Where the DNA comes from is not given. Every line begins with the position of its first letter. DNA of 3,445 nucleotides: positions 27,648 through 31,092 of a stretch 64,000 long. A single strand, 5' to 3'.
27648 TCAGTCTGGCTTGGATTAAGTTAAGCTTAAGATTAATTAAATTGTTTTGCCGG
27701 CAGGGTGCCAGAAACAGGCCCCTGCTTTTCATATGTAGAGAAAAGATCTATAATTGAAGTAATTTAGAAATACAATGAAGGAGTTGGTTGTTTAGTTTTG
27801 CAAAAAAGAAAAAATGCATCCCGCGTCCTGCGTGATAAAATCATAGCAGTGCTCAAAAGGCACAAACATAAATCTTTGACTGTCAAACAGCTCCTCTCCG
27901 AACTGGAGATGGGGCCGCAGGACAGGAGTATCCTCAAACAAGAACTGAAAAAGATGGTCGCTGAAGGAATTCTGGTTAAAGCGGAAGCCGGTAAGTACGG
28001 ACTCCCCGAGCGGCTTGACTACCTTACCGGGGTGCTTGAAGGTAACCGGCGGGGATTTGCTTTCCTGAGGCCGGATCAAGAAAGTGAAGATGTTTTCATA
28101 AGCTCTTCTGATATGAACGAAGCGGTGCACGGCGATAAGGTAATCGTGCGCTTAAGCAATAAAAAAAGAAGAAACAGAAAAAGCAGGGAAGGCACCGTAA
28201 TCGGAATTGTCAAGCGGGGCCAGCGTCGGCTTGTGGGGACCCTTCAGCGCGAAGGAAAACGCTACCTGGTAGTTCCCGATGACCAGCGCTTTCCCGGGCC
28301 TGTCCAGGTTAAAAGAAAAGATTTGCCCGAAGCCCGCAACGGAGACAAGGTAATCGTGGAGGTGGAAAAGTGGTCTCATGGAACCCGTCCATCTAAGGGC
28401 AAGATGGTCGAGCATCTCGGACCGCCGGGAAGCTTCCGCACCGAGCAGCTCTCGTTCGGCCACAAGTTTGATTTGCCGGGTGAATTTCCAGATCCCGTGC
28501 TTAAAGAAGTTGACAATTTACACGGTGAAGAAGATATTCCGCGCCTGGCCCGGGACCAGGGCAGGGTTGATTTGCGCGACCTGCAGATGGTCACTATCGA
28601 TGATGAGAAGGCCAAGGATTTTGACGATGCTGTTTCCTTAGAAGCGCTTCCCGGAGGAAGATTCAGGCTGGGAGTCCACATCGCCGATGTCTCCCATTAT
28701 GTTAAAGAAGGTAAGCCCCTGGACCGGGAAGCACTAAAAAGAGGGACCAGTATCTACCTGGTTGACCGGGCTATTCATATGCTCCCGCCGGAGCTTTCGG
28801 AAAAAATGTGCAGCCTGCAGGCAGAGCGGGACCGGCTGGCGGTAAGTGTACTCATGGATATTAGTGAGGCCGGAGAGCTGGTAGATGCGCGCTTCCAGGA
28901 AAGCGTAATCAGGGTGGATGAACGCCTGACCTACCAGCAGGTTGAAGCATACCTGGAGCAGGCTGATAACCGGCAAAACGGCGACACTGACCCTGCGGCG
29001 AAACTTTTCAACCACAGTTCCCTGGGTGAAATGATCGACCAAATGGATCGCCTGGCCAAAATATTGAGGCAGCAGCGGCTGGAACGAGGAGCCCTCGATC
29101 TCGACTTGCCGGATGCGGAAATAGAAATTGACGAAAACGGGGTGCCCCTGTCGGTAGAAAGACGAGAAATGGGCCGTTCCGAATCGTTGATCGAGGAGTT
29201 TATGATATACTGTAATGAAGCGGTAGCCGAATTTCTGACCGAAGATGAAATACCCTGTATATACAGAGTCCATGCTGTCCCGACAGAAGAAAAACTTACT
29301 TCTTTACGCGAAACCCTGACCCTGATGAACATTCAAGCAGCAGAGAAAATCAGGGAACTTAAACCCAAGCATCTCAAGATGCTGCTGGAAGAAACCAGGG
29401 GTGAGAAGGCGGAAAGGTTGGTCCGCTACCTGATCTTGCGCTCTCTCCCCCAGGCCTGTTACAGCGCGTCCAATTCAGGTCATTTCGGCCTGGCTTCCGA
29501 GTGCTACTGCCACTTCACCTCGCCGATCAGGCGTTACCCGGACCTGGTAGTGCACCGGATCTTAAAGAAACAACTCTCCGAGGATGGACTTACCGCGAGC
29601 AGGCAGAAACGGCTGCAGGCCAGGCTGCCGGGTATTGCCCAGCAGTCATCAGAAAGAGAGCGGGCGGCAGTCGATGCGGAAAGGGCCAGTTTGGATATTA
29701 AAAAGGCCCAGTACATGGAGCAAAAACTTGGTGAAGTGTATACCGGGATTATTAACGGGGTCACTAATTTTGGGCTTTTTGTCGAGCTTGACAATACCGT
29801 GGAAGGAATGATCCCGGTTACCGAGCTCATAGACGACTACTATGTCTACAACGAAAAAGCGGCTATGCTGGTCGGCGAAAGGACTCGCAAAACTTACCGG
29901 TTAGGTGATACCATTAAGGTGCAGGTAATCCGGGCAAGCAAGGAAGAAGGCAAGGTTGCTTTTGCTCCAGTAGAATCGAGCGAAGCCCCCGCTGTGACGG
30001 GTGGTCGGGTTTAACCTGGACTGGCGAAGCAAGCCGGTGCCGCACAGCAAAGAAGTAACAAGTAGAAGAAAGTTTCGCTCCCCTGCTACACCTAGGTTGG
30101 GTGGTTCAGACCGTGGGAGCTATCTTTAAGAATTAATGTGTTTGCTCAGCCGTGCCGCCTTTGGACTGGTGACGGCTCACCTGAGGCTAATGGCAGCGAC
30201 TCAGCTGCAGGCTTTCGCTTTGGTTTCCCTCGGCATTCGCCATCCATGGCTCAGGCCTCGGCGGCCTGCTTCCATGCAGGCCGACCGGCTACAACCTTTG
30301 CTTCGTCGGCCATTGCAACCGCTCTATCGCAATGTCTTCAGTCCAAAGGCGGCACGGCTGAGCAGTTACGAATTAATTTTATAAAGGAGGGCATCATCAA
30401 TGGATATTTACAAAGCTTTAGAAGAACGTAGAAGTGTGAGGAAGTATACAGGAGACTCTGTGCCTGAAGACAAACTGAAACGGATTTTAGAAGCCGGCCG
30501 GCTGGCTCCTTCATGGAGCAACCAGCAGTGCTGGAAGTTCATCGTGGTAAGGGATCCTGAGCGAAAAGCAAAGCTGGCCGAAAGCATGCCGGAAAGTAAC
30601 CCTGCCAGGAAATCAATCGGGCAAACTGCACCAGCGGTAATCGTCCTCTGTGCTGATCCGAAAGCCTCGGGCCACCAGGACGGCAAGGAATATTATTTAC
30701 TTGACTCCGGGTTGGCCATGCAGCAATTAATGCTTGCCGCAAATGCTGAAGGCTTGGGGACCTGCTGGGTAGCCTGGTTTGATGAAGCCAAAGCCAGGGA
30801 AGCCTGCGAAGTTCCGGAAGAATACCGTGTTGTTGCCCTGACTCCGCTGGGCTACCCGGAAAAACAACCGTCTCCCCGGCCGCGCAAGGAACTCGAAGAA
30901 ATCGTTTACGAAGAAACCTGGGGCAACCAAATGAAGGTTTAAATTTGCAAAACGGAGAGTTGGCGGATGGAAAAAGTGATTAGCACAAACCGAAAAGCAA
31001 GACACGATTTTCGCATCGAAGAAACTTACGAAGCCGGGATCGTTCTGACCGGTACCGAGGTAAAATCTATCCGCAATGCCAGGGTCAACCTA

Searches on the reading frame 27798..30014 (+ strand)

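Call 59: search_protein_families(library=pfam, proteins=[window:27798-30014:+], max_evalue=0.00001)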
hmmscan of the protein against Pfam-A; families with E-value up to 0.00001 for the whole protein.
window:27798-30014:+ (738 aa): 5 families
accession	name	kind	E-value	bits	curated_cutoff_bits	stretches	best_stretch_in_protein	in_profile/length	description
PF00773.25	RNB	-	1e-115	386.9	29.3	1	256-594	1-325/326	RNB domain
PF08206.17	OB_RNB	-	1.5e-23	82.7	24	1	78-135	1-56/58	Ribonuclease B OB domain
PF17876.7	CSD2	-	1.1e-22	80.3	26.2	1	158-231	2-74/74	Cold shock domain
PF00575.29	S1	-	6.1e-14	52.6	22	1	642-722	2-71/74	S1 RNA binding domain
PF25049.1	OB_HELZ2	-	4.5e-08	33.3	29.3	0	80-142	26-89/90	3'-5' exoribonuclease HELZ2, OB-fold domain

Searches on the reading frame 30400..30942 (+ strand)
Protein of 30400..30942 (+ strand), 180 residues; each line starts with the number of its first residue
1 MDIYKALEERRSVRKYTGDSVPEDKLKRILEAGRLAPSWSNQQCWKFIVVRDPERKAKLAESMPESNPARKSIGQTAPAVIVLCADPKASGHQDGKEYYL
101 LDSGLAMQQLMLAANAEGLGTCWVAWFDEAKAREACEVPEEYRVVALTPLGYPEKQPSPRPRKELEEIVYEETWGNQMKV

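Call 59: search_protein_families(library=pfam, proteins=[window:30400-30942:+], max_evalue=0.00001)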
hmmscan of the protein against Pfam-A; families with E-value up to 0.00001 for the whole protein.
window:30400-30942:+ (180 aa): 2 families
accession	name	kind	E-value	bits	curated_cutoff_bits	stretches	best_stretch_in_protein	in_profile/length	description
PF00881.29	Nitroreductase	-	5.4e-36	124.7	23.5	1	8-152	2-167/167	Nitroreductase family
PF14512.11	TM1586_NiRdase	-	9e-23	81.5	27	1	97-172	78-153/215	Putative TM nitroreductase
